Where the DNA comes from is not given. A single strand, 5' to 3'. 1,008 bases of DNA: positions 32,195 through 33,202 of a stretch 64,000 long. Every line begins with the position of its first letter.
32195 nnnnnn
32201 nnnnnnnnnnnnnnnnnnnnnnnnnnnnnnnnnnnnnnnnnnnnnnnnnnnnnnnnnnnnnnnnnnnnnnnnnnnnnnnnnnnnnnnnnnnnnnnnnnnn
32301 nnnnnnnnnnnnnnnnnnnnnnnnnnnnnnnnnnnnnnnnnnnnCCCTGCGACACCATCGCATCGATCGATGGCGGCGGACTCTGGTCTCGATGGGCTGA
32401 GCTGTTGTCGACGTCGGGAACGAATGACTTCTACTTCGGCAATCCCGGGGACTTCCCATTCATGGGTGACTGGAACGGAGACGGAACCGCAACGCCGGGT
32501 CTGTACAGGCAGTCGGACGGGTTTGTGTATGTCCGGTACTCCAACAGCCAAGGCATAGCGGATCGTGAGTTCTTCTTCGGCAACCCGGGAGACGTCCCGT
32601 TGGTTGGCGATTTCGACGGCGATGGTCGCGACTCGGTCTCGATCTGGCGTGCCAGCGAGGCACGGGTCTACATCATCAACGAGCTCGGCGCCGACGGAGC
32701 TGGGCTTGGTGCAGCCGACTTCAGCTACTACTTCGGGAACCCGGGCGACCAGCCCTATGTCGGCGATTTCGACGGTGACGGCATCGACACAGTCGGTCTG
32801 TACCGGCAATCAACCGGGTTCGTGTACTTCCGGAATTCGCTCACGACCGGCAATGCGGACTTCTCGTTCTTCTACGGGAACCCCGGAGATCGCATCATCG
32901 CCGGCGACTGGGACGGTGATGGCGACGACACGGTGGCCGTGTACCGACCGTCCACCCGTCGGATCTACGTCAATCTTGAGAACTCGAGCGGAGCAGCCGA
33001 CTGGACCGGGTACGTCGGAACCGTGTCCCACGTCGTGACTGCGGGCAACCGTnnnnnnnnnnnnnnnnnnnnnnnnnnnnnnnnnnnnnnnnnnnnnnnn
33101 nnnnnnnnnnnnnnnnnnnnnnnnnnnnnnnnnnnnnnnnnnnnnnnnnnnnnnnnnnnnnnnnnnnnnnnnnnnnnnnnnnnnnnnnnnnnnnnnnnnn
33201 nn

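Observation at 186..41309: Hypothesis: the repeat module anchors hydrolases to the (phosphonate-decorated) polymer made by the neighbouring cluster, a choline-binding-protein-like logic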

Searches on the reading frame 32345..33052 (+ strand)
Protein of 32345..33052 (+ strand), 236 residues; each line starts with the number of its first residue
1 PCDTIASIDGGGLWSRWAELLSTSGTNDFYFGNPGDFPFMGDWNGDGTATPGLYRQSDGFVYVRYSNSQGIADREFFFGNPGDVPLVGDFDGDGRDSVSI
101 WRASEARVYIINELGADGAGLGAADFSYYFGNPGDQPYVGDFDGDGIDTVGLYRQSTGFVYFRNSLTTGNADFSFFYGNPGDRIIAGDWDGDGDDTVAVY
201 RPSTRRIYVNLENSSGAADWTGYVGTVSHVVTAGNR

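Call 20: predict_structure(alignment_id=A1)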
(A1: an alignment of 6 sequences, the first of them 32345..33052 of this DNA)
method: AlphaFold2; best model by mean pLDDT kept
length: 236 residues; sequences in the alignment: 6
mean_pLDDT: 87.0   pTM: 0.84
mean pLDDT of the five models: 87.0, 86.6, 82.1, 81.9, 80.2
residues with pLDDT >= 90: 114; 70-90: 108; 50-70: 11; < 50: 3
segments of 3 or more residues with pLDDT < 50: 21-23
pLDDT, mean of each block of 10 residues (from residue 1): 81 71 62 85 89 89 88 88 90 94 93 89 92 92 94 93 93 91 90 91 89 86 82 72
secondary structure, 60 per line:
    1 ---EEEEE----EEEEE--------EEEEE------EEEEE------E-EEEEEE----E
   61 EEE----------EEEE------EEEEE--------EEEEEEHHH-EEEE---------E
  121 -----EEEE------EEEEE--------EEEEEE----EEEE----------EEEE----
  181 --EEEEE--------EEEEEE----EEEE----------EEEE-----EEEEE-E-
elements in order: E4-8 E13-17 E26-30 E37-41 E50-55 E60-63 E74-77 E84-88 E97-102 E107-110 E126-129 E136-140 E149-154 E159-162 E173-176 E183-187 E196-201 E206-209 E220-223 E229-233

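Call 27: fold_search(model_id=the predicted structure, library=pdb)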
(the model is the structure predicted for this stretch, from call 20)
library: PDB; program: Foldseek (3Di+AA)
matches with E <= 10: 751; with E <= 0.001: 10
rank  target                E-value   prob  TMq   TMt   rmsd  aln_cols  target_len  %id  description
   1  9oee_A                3.2e-08  1.00  0.56  0.24   7.3       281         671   21  S. griseus TUA bound UmbA4 complexes (released 2025-12-17)
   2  9v80_B                9.4e-06  1.00  0.49  0.34   6.9       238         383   12  Cryo-EM structure of KICSTOR CCC complex (state 4) (released 2025-11-12)
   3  9v86_B                1.2e-05  1.00  0.48  0.33   7.5       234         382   11  Cryo-EM structure of KICSTOR CCC complex (state 3) (released 2025-11-12)
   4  9v6e_B                4.5e-05  1.00  0.43  0.30   8.5       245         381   12  Cryo-EM structure of human full length KICSTOR complex (state 1) (released 2025-11-12)
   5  9van_B                6.3e-05  1.00  0.47  0.33   8.2       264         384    9  Cryo-EM structure of human full length KICSTOR complex (state 2) (released 2025-11-12)
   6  9v9n_B                2.6e-04  1.00  0.49  0.34   7.2       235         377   11  Cryo-EM structure of KICSTOR CCC complex (state 5) (released 2025-11-12)
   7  9o5a_G                2.6e-04  1.00  0.43  0.29   7.0       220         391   12  The KICSTOR-GATOR1 complex (released 2026-02-18)
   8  6mlt                  5.3e-04  1.00  0.39  0.19   9.5       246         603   20  Crystal structure of the V. cholerae biofilm matrix protein Bap1 (released 2019-08-28)
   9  6vbu_7                7.8e-04  1.00  0.41  0.18   6.6       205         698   15  Structure of the bovine BBSome complex (released 2020-01-29)
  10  6h6e_F                7.8e-04  1.00  0.41  0.07   9.5       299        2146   12  PTC3 holotoxin complex from Photorhabdus luminecens in prepore state (TcdA1, TcdB2, TccC3) (released 2018-10-03)
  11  4yd8_A                1.1e-03  1.00  0.42  0.32  10.1       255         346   13  Bardet-Biedl Syndrome 9 Protein (aa1-407), Homo sapiens (released 2015-06-24)
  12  4tqm_A                1.1e-03  0.99  0.40  0.28   8.5       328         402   11  Structural basis of specific recognition of non-reducing terminal N-acetylglucosamine by an Agrocybe aegerita lection (released 2015-06-03)
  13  9djt_E                1.2e-03  1.00  0.44  0.17  11.4       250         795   10  Ternary complex structure of Cereblon-DDB1 bound to WIZ(ZF7) and the molecular glue WIZ-5 (released 2024-11-27)
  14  9djx_B                1.5e-03  1.00  0.45  0.17   6.3       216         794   13  Ternary complex structure of Cereblon-DDB1 bound to WIZ(ZF7) and the molecular glue WIZ-6 (released 2024-11-27)
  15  4tqj_A                1.5e-03  1.00  0.47  0.31   8.3       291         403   15  Structural basis of specific recognition of non-reducing terminal N-acetylglucosamine by an Agrocybe aegerita lection (released 2015-06-03)
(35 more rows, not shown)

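Call 28: search_solved_structures(query=A1, max_evalue=1, show_alignments=2)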
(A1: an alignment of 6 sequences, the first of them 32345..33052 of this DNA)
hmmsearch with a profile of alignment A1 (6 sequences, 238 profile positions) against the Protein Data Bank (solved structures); distinct sequences matched with E-value up to 1: 1.
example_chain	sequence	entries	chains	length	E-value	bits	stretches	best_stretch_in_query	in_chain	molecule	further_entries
9oee_A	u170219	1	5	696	0.00023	23.6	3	84-200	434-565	Secreted esterase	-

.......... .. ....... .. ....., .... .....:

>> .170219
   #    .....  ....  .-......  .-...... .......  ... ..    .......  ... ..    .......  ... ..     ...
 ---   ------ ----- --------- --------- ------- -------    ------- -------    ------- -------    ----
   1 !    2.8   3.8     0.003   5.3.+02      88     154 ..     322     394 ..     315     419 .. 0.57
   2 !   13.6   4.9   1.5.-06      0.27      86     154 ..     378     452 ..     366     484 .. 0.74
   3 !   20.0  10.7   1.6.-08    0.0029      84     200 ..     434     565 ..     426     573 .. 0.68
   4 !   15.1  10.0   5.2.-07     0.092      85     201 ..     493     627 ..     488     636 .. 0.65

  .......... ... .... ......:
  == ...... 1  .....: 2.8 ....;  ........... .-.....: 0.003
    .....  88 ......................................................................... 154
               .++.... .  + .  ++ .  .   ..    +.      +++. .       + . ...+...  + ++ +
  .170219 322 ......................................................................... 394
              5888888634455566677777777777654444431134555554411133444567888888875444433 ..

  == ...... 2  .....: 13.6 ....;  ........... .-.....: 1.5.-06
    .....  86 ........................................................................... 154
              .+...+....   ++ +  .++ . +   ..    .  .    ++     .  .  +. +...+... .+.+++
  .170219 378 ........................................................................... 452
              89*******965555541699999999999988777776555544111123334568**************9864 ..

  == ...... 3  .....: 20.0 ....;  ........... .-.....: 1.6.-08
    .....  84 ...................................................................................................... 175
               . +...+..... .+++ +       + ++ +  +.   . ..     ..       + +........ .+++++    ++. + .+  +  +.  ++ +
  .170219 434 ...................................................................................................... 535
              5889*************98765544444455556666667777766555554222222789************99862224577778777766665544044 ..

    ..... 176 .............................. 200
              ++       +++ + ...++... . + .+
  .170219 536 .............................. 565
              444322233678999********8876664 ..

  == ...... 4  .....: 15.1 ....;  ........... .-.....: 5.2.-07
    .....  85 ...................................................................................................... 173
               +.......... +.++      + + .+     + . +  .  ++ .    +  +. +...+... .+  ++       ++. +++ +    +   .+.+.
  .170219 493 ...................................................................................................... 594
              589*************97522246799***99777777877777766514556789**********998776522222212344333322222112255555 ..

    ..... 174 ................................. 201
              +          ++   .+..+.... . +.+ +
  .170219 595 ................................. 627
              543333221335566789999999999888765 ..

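Call 41: find_related_loci(query=A1, collection=genome_contigs, flank=3000)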
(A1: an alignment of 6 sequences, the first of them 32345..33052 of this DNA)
Query A1 (236 aa) in genome_contigs; peptide patterns used: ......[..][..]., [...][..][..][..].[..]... (x = any residue, [..] = any of these).
590 stretches matched a pattern (row limit reached: there are more); 543 encode a relative of the query (tblastn E <= 1e-3); the best 80 are kept; 80 distinct loci.
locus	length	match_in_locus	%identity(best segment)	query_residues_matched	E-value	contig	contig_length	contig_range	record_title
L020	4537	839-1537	73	2-234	6e-113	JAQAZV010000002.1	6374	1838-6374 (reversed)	MAG: Acidimicrobiia bacterium isolate MAG_302_bin-54 302_bin-54_ctg-002, whole genome shotgun sequence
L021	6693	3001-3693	69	2-232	5e-102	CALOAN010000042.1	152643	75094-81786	MAG: uncultured actinomycete isolate LOGT_bin.0024 genome assembly, contig: contig_38584, whole genome shotgun sequence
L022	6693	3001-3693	68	2-232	7e-102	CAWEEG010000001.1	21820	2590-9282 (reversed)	MAG: uncultured Actinomycetota bacterium isolate MFD03804.bin.2.68 genome assembly, contig: contig_14040, whole genome s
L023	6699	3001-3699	74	2-234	2e-101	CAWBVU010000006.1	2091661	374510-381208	MAG: uncultured Acidimicrobiia bacterium isolate MFD09779.bin.1.363 genome assembly, contig: contig_8800, whole genome s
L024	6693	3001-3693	73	2-232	2e-100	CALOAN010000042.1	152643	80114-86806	MAG: uncultured actinomycete isolate LOGT_bin.0024 genome assembly, contig: contig_38584, whole genome shotgun sequence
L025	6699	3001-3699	71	2-234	4e-100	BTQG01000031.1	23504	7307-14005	MAG: Acidimicrobiia bacterium BMS9Abin07 DNA, NODE_547_length_23504, whole genome shotgun sequence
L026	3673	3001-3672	77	2-235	1e-99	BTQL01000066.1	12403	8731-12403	MAG: Acidimicrobiia bacterium BMS9Abin12 DNA, NODE_1711_length_12403, whole genome shotgun sequence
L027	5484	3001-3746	89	1-235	1e-109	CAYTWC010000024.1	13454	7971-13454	MAG TPA_asm: uncultured Acidimicrobiaceae bacterium isolate SRP334346_co1_33 genome assembly, contig: NODE_3765_length_1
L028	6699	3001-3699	63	2-235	3e-95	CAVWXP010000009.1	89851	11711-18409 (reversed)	MAG: uncultured Acidimicrobiia bacterium isolate MFD03804.bin.1.229 genome assembly, contig: contig_51938, whole genome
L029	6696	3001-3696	61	2-235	2e-91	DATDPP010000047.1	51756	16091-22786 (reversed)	MAG TPA_asm: Acidimicrobiia bacterium isolate SMAG_U7924 k141_1149059, whole genome shotgun sequence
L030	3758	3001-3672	67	8-235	2e-90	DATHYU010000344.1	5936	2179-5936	MAG TPA_asm: Acidimicrobiia bacterium isolate SMAG_U16220 k141_195284, whole genome shotgun sequence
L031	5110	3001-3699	63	2-235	1e-90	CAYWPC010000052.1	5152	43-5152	MAG TPA_asm: uncultured Acidimicrobiaceae bacterium isolate SRP216583_co2_129 genome assembly, contig: NODE_14562_length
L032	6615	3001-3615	70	16-235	3e-90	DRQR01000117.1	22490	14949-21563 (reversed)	MAG TPA_asm: Actinomycetota bacterium isolate HyVt-587 HyVt-587_k145_275402, whole genome shotgun sequence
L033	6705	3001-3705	60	2-235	2e-89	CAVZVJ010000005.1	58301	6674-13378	MAG: uncultured Acidobacteriota bacterium isolate MFD02242.bin.2.306 genome assembly, contig: contig_20589, whole genome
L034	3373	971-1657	64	16-235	1e-89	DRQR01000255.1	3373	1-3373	MAG TPA_asm: Actinomycetota bacterium isolate HyVt-587 HyVt-587_k145_942423, whole genome shotgun sequence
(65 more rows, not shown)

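Call 68: search_protein_representatives(alignment_id=A1)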
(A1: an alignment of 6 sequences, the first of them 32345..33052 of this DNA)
Query: 6 sequences, 238 profile positions. Proteins with E-value up to 0.001 (for the whole library): 35799; up to 1e-10: 23972; up to 1e-30: 9185. The best 150 are listed.
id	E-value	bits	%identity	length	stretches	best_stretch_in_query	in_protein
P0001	1.7e-193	655.8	-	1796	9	2-227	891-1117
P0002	1.9e-175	596.8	-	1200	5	11-224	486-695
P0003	6.4e-167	568.9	-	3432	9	28-158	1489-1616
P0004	5.8e-166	565.7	-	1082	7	4-237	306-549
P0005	1.2e-133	460.0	-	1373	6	40-225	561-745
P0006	1.4e-133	459.7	-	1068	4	10-229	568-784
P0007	1.8e-130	449.6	-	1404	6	31-199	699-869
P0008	8.2e-129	444.1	-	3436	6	29-190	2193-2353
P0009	4.5e-127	438.4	-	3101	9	5-218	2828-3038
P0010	3.8e-121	419.0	-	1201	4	25-220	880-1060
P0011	2.1e-119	413.3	-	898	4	14-211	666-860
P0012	1.5e-116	404.0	-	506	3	41-203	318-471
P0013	6.3e-115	398.7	-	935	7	78-211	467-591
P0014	1.3e-113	394.4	-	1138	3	12-189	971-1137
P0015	4.6e-112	389.3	-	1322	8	41-217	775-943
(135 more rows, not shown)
